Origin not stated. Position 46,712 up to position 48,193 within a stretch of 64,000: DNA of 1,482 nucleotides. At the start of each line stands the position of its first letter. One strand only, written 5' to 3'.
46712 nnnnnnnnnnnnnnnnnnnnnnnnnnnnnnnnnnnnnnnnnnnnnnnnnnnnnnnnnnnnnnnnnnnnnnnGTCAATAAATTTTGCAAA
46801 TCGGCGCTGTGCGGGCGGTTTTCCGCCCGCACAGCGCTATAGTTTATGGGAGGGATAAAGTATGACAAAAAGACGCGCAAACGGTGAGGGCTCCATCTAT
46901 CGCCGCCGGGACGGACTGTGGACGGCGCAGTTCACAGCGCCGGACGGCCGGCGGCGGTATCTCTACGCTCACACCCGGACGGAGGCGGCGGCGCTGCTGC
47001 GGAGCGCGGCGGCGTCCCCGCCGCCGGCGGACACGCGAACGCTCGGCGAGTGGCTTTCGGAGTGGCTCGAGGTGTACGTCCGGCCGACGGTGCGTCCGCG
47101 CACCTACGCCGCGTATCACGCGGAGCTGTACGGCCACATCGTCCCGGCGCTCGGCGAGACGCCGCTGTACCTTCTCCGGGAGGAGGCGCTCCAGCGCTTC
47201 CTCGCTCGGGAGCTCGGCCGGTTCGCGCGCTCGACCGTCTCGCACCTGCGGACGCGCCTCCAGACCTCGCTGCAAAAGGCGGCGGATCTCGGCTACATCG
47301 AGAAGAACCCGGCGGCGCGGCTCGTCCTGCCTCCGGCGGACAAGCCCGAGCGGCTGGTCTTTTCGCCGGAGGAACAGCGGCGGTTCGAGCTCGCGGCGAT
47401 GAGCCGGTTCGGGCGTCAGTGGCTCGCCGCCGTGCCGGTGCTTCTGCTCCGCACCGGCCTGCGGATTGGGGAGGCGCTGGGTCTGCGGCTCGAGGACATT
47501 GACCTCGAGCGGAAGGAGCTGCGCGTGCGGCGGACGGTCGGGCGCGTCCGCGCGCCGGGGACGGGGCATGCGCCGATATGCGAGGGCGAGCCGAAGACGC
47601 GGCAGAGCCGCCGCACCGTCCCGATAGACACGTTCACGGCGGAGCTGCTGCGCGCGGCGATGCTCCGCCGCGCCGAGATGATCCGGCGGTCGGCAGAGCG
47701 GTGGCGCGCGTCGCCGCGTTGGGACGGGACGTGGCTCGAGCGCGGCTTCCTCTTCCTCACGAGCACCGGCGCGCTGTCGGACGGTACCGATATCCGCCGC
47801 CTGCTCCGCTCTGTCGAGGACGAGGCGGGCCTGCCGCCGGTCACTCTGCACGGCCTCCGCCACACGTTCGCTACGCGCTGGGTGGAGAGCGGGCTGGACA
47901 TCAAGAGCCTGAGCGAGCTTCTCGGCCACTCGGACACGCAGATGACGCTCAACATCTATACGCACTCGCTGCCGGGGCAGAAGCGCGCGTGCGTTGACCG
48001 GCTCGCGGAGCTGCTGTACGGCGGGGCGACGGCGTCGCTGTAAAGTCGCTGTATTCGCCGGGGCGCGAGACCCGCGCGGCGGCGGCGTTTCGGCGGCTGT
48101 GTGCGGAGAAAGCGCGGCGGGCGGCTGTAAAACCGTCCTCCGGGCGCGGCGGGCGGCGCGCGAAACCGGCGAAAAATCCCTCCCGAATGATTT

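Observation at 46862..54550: Candidate S-layer cassette-swap inversion switch: two convergent SLH-protein genes bounded by a perfect 482-bp inverted repeat, next to an orphan tyrosine recombinase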

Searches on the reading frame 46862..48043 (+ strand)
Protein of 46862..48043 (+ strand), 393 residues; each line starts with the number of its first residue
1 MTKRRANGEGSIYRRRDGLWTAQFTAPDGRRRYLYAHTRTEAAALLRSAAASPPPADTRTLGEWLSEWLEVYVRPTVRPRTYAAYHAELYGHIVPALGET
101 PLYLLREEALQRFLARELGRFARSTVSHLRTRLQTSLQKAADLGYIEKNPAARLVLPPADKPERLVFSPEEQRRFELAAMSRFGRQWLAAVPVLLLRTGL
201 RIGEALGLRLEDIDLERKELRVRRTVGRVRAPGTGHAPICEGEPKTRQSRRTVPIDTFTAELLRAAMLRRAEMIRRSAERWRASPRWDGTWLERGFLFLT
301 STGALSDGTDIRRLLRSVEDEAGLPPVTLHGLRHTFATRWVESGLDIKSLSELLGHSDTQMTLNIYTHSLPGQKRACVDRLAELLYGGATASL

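Call 7: search_protein_families(library=pfam, proteins=[window:46862-48043:+], max_evalue=0.01)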
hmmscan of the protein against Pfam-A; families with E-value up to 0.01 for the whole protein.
window:46862-48043:+ (393 aa): 3 families
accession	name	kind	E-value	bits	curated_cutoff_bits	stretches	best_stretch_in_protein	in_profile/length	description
PF00589.27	Phage_integrase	-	3.7e-26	92.4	27.1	1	187-370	23-169/172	Phage integrase family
PF14659.12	Phage_int_SAM_3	-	9.6e-10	39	22.6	1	60-114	1-54/58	Phage integrase, N-terminal SAM-like domain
PF22022.2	Phage_int_M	-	0.00012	22.7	27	1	65-154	5-93/96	Phage integrase central domain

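Call 10: find_related_loci(query=window:46862-48043:+, collection=genome_contigs, flank=10000)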
Query window:46862-48043:+ (393 aa) in genome_contigs; peptide patterns used: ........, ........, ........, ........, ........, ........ (x = any residue, [..] = any of these).
88 stretches matched a pattern; 2 encode a relative of the query (tblastn E <= 1e-3); 2 distinct loci.
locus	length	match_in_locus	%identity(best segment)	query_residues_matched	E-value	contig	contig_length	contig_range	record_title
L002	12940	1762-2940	99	1-393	0e+0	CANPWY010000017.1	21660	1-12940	MAG: uncultured Clostridia bacterium isolate Lapin-004__bin9 genome assembly, contig: Lapin-004__NODE_3005_length_21660_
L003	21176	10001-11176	96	1-392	0e+0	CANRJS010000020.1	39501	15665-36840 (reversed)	MAG: uncultured Clostridia bacterium isolate Lapin-022__bin13 genome assembly, contig: Lapin-022__NODE_954_length_39501_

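Call 16: find_homologous_proteins(query=window:46862-48043:+, max_evalue=1e-20)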
Query window:46862-48043:+ (393 aa): 126 proteins with E <= 1e-20 among 8000 candidates; the best 120 are listed.
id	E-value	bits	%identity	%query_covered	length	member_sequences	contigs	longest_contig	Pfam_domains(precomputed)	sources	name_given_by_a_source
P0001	6.3e-253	857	99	100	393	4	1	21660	PF14659.13,PF00589.28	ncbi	-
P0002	3.5e-160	551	67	98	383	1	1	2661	PF14659.13,PF00589.28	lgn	-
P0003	6.0e-135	468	64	85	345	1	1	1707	PF14659.13,PF00589.28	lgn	-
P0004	2.6e-121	423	55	98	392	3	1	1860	PF14659.13,PF00589.28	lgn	-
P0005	2.0e-120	420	54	98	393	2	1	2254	PF14659.13,PF00589.28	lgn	-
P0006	7.3e-120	419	55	97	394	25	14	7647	PF14659.13,PF00589.28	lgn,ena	-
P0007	7.8e-120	419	55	98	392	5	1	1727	PF14659.13,PF00589.28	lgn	-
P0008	1.8e-117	411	53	98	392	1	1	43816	PF14659.13,PF00589.28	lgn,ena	-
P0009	7.4e-117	409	54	98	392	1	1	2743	PF14659.13,PF00589.28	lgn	-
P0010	1.9e-116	407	48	98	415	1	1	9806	PF14659.13,PF00589.28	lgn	-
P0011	1.1e-115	405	48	98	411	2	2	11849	PF14659.13,PF00589.28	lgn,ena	-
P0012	2.1e-103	364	45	98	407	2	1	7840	PF14659.13,PF00589.28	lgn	-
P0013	9.2e-102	359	52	89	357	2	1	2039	PF14659.13,PF00589.28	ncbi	-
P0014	4.4e-96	340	43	98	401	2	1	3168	PF14659.13,PF00589.28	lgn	-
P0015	7.1e-94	333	43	98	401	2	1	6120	PF14659.13,PF13102.13,PF00589.28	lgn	-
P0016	2.0e-91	325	42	98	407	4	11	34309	PF14659.13,PF00589.28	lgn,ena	-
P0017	2.4e-90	322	41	98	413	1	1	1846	PF14659.13,PF00589.28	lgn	-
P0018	1.6e-86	309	41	98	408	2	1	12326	PF14659.13,PF00589.28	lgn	-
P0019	2.7e-84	302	40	98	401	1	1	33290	PF14659.13,PF00589.28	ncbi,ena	-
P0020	3.2e-84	301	41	98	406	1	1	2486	PF14659.13,PF00589.28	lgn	-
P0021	5.6e-84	301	42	98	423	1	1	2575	PF14659.13,PF00589.28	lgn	-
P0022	5.0e-83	297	40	100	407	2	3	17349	PF14659.13,PF00589.28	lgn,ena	-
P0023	1.3e-76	276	40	95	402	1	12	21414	PF14659.13,PF00589.28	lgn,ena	-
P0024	4.8e-76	274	37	99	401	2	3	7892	PF14659.13,PF00589.28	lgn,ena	-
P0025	1.0e-75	273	38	98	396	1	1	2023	PF14659.13,PF00589.28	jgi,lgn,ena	-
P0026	1.6e-75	273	38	95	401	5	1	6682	PF14659.13,PF00589.28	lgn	-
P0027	6.9e-75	271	37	97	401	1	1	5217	PF14659.13,PF00589.28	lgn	-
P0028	3.9e-74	268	37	95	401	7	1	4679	PF14659.13,PF00589.28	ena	-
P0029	4.0e-74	268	37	97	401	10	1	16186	PF14659.13,PF00589.28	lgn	-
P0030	9.5e-72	260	37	95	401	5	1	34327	PF14659.13,PF00589.28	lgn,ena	-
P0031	2.0e-62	230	39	96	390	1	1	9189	PF14659.13,PF00589.28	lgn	-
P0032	6.6e-52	195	35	97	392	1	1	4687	PF14659.13,PF00589.28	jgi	jgi:integrase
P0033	1.0e-49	188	34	99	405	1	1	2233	PF14659.13,PF00589.28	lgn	-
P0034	1.8e-49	187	36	72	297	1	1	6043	PF00589.28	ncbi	-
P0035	2.7e-48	183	34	97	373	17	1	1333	PF14659.13,PF00589.28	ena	-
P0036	8.9e-47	178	33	97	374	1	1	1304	PF14659.13,PF00589.28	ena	-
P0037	1.2e-46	178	33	97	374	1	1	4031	PF14659.13,PF00589.28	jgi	jgi:integrase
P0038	2.1e-44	170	35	98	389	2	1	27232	PF13102.13,PF00589.28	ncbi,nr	ncbi:MAG: site-specific integrase [Anaerosomatales bacterium]|nr:site-specific integrase [Anaerosoma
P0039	2.4e-44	170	35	98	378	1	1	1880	PF14659.13,PF00589.28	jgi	jgi:integrase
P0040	2.1e-43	167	32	97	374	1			PF14659.13,PF00589.28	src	-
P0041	2.0e-42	164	34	98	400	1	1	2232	PF14659.13,PF00589.28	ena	-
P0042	1.1e-41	161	36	95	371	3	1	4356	PF14659.13,PF00589.28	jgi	jgi:integrase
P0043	1.2e-41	161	33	97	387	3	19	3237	PF14659.13,PF00589.28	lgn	-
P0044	2.9e-41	160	35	99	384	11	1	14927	PF14659.13,PF00589.28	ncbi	ncbi:MAG: site-specific integrase [Chloroflexota bacterium]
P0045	8.7e-41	158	34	98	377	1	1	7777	PF14659.13,PF00589.28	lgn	-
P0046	3.2e-39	153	31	98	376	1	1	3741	PF14659.13,PF26003.1,PF00589.28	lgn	-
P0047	4.2e-38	150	30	98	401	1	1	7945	PF14659.13,PF00589.28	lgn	-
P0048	9.4e-38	148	31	98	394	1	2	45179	PF14659.13,PF00589.28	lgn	-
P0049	1.5e-36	144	35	97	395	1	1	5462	PF14659.13,PF13102.13,PF00589.28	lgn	-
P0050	1.6e-36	144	31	98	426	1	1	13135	PF14659.13,PF00589.28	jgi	jgi:integrase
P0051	1.6e-36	144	33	97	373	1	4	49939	PF14659.13,PF00589.28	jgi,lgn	jgi:integrase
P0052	1.7e-36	144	34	94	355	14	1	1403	PF14659.13,PF00589.28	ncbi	-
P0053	7.3e-36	142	33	98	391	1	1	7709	PF00589.28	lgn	-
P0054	5.4e-35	139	30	97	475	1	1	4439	PF14659.13,PF00589.28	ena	-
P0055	5.5e-35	139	31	98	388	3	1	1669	PF14659.13,PF00589.28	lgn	-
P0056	1.6e-34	138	30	97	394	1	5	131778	PF14659.13,PF00589.28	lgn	-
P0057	2.6e-33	134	32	83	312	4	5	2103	PF14659.13,PF00589.28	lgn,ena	-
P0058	1.2e-32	132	30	98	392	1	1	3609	PF14659.13,PF22022.3,PF00589.28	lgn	-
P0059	1.9e-32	131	32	94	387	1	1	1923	PF14659.13,PF00589.28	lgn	-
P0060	2.5e-32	131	31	83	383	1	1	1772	PF14659.13,PF00589.28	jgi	jgi:integrase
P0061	1.0e-31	129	31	98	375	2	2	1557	PF14659.13,PF22022.3,PF00589.28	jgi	jgi:integrase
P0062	1.9e-31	128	33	97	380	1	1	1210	PF14659.13,PF13102.13,PF00589.28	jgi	-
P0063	2.3e-31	127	36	84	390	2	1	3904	PF14659.13,PF00589.28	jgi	jgi:integrase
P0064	2.9e-31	127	32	85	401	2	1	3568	PF14659.13,PF00589.28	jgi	-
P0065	2.9e-31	127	31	94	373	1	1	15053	PF14659.13,PF00589.28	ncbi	-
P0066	1.3e-30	125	30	95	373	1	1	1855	PF14659.13,PF00589.28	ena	-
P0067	2.4e-30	124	30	94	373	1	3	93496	PF14659.13,PF22022.3,PF00589.28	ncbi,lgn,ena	-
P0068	3.1e-30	124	32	97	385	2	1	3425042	PF14659.13,PF00589.28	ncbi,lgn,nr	ncbi:site-specific integrase [Clostridiaceae bacterium HFYG-1003]|nr:site-specific integrase [Clostr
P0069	3.3e-30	124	31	97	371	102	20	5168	PF14659.13,PF00589.28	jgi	jgi:integrase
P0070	3.3e-30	124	28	98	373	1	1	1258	PF14659.13,PF00589.28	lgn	-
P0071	3.8e-30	123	30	95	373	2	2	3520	PF14659.13,PF00589.28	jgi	-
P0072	6.4e-30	123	31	95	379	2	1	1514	PF14659.13,PF00589.28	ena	-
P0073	7.3e-30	122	32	98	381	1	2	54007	PF14659.13,PF22022.3,PF00589.28,PF02899.24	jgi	jgi:integrase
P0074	9.3e-30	122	31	97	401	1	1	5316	PF00589.28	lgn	-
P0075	6.1e-29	119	33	97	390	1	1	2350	PF14659.13,PF22022.3,PF00589.28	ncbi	-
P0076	6.2e-29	119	33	87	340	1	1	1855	PF14659.13,PF00589.28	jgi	-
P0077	6.4e-29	119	26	98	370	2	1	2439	PF14659.13,PF00589.28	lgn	-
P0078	7.0e-29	119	32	95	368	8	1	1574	PF14659.13,PF00589.28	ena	-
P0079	1.4e-28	118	33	80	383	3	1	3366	PF14659.13,PF00589.28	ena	-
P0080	4.8e-28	116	33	83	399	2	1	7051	PF14659.13,PF00589.28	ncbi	-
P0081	5.4e-28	116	33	97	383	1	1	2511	PF14659.13,PF22022.3,PF13102.13,PF00589.28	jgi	jgi:integrase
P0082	7.5e-28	116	33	93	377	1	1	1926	PF14659.13,PF13102.13,PF00589.28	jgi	jgi:integrase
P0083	1.3e-27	115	33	93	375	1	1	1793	PF14659.13,PF13102.13,PF00589.28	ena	-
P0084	1.3e-27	115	29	98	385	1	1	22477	PF14659.13,PF00589.28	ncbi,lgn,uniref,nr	ncbi:MAG: site-specific integrase [Streptomyces sp.]|uniref:tyrosine-type recombinase/integrase n=1 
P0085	2.6e-27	114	29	98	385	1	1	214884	PF14659.13,PF00589.28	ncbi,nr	ncbi:integrase [Streptomyces sp. WM6386]|nr:integrase [Streptomyces sp. WM6386]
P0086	2.8e-27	114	34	79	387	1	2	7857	PF14659.13,PF00589.28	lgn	-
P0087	8.2e-27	112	28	98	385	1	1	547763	PF14659.13,PF00589.28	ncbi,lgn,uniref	ncbi:site-specific integrase [Streptomyces sp. NPDC048417]|uniref:tyrosine-type recombinase/integras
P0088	1.1e-26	112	31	84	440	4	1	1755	PF14659.13,PF00589.28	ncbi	-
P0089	1.4e-26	112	31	87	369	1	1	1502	PF14659.13,PF00589.28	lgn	-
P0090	1.5e-26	112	29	95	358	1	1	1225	PF14659.13,PF00589.28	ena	-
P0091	2.1e-26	111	30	83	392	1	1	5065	PF14659.13,PF00589.28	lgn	-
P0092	2.8e-26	111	30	97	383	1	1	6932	PF14659.13,PF00589.28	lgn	-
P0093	3.3e-26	110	31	97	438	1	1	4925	PF14659.13,PF00589.28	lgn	-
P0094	3.9e-26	110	29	83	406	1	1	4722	PF14659.13,PF00589.28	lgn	-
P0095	1.5e-25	108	31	83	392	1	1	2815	PF14659.13,PF00589.28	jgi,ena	-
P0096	1.8e-25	108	31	95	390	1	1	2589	PF14659.13,PF22022.3,PF13102.13,PF00589.28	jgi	jgi:integrase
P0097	1.9e-25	108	30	95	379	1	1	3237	PF14659.13,PF22022.3,PF13102.13,PF00589.28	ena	-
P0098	2.0e-25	108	32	94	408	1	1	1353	PF00589.28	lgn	-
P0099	2.5e-25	107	30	80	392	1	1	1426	PF14659.13,PF00589.28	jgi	jgi:integrase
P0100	4.7e-25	107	32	83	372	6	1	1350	PF14657.13,PF00589.28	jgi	jgi:integrase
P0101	8.5e-25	106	32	79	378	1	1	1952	PF14659.13,PF14657.13,PF00589.28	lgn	-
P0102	9.4e-25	106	30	84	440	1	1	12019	PF12728.14,PF14659.13,PF22022.3,PF00589.28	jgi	jgi:integrase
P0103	1.1e-24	105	27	95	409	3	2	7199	PF14659.13,PF00589.28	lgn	-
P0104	2.0e-24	105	29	80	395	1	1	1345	PF14659.13,PF00589.28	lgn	-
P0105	2.3e-24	104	30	94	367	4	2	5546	PF26003.1,PF00589.28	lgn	-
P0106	2.4e-24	104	33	67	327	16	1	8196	PF14659.13,PF22022.3,PF00589.28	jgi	-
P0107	3.7e-24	104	28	84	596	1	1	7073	PF13495.13,PF14659.13,PF22022.3,PF00589.28,PF02899.24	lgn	-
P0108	4.3e-24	103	30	94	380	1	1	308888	PF00589.28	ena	-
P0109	5.9e-24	103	36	57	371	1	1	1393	PF00589.28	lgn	-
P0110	6.3e-24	103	29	97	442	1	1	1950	PF14659.13,PF00589.28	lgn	-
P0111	2.2e-23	101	29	85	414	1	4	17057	PF14659.13,PF00589.28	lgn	-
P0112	2.6e-23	101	30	89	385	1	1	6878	PF00589.28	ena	-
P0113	4.0e-22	97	30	94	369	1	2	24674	PF14659.13,PF00589.28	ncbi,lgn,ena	-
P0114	5.3e-22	97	29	82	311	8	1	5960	PF14659.13,PF00589.28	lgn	-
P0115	1.0e-21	96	31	83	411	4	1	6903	PF14659.13,PF00589.28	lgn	-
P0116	1.3e-21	95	30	82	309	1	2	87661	PF14659.13,PF00589.28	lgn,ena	-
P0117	1.9e-21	95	26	96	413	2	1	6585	PF14659.13,PF00589.28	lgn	-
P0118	1.9e-21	95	30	85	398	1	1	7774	PF00589.28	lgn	-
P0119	2.2e-21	95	34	67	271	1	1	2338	PF00589.28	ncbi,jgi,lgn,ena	-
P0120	3.1e-21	94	32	78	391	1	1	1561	PF22022.3,PF00589.28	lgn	-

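Call 18: find_encoding_contigs(protein=P0008, flank=10000, max_places=3)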
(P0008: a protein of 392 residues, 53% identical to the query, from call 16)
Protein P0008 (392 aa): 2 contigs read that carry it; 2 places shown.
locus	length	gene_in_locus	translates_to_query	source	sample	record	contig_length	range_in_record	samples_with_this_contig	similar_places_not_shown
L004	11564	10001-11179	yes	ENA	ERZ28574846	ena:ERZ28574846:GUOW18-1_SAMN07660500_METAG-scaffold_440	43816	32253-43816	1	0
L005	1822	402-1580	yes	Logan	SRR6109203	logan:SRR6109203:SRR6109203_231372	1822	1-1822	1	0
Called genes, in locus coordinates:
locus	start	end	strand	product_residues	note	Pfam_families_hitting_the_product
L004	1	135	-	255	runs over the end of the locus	PF00756:Esterase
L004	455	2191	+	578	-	-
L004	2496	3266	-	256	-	-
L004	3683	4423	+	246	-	-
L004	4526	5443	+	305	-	PF01261:AP_endonuc_2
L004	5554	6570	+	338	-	PF02424:ApbE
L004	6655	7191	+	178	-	PF00156:Pribosyltran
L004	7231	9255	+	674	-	PF00004:AAA, PF17862:AAA_lid_3, PF01434:Peptidase_M41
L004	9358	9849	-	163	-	-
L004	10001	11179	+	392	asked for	PF14659:Phage_int_SAM_3, PF00589:Phage_integrase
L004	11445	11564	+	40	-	?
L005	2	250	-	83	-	?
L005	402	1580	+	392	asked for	PF14659:Phage_int_SAM_3, PF00589:Phage_integrase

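Call 19: find_encoding_contigs(protein=P0011, flank=10000, max_places=3)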
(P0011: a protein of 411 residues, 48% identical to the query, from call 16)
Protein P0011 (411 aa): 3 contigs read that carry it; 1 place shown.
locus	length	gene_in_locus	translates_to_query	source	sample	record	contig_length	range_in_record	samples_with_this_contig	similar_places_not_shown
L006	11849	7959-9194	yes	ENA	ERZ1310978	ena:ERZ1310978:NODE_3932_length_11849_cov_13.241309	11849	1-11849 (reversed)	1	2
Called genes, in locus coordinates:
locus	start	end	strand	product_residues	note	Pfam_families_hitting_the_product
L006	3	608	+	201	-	?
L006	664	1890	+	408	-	PF04860:Phage_portal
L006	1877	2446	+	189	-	PF04586:Peptidase_S78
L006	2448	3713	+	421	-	PF05065:Phage_capsid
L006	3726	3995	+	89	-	PF05135:Phage_connect_1 (weak)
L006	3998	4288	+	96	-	PF01844:HNH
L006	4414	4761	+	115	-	-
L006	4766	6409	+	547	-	PF03354:TerL_ATPase, PF05876:GpA_ATPase (weak), PF20441:TerL_nuclease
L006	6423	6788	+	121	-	PF05521:Phage_HCP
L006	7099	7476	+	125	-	-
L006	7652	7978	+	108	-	-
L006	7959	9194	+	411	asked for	PF14659:Phage_int_SAM_3, PF00589:Phage_integrase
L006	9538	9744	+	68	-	PF12728:HTH_17 (weak)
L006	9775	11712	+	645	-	PF22763:NrS1-1_pol-like_HBD, PF13148:DUF3987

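Call 20: find_encoding_contigs(protein=P0016, flank=10000, max_places=4)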
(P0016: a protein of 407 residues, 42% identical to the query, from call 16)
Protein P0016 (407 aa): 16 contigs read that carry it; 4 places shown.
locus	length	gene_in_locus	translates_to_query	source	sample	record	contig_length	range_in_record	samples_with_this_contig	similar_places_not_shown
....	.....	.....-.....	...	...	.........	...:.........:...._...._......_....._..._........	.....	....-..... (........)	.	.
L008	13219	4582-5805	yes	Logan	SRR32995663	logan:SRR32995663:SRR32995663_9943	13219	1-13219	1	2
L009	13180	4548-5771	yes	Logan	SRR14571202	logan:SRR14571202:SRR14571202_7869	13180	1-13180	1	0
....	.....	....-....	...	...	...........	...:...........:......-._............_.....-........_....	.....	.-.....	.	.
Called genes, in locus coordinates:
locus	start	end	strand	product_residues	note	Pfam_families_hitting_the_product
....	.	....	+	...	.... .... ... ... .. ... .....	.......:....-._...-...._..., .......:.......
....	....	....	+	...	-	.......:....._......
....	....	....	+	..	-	-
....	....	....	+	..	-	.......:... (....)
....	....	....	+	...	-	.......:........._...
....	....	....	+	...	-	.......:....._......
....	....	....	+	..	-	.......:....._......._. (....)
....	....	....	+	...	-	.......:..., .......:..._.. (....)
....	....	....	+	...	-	-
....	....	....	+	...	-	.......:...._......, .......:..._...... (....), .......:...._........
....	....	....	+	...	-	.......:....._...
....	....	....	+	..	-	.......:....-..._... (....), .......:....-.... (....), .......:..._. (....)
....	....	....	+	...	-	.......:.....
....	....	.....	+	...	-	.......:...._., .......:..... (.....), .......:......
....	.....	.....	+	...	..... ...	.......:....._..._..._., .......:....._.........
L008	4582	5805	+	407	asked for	PF14659:Phage_int_SAM_3, PF00589:Phage_integrase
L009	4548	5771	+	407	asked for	PF14659:Phage_int_SAM_3, PF00589:Phage_integrase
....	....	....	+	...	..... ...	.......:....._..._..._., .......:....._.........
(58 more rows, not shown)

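Call 22: find_encoding_contigs(protein=P0006, flank=10000, max_places=8)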
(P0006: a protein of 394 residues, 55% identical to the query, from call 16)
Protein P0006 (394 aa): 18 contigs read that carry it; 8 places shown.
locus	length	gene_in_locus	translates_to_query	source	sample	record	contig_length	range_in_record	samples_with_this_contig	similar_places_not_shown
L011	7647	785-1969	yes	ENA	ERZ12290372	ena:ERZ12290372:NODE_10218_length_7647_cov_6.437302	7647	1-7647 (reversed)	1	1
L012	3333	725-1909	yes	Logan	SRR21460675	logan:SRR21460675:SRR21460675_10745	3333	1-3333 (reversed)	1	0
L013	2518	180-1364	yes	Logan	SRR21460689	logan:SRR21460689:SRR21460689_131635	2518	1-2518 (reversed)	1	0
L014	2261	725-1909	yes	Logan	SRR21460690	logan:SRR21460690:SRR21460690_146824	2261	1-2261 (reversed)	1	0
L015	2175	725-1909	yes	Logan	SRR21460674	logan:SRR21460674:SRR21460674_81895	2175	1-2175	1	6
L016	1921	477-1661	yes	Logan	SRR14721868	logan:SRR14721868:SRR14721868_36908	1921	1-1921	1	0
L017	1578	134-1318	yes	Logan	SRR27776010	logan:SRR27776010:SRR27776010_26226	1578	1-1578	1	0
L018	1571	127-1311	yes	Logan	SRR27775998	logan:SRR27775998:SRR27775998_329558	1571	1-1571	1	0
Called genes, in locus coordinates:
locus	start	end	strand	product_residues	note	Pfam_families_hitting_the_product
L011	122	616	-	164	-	-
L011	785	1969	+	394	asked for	PF14659:Phage_int_SAM_3, PF00589:Phage_integrase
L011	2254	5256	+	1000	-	PF00395:SLH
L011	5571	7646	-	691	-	?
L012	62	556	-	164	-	-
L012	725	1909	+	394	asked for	PF14659:Phage_int_SAM_3, PF00589:Phage_integrase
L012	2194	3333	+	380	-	?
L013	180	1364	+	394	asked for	PF14659:Phage_int_SAM_3, PF00589:Phage_integrase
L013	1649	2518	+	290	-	?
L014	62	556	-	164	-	-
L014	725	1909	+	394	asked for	PF14659:Phage_int_SAM_3, PF00589:Phage_integrase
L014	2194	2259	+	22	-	?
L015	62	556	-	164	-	-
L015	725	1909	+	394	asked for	PF14659:Phage_int_SAM_3, PF00589:Phage_integrase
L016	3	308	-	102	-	?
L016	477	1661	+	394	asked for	PF14659:Phage_int_SAM_3, PF00589:Phage_integrase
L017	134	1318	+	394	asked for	PF14659:Phage_int_SAM_3, PF00589:Phage_integrase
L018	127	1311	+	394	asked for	PF14659:Phage_int_SAM_3, PF00589:Phage_integrase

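Call 34: find_homologous_proteins(query=L011:5571-7646:-, max_evalue=1e-30)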
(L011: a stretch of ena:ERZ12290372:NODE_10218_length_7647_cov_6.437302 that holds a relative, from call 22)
Query L011:5571-7646:- (691 aa): 1 proteins with E <= 1e-30 among 8000 candidates.
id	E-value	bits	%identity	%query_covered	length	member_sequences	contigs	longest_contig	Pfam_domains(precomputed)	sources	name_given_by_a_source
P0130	4.8e-86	308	38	100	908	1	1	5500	PF00395.26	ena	-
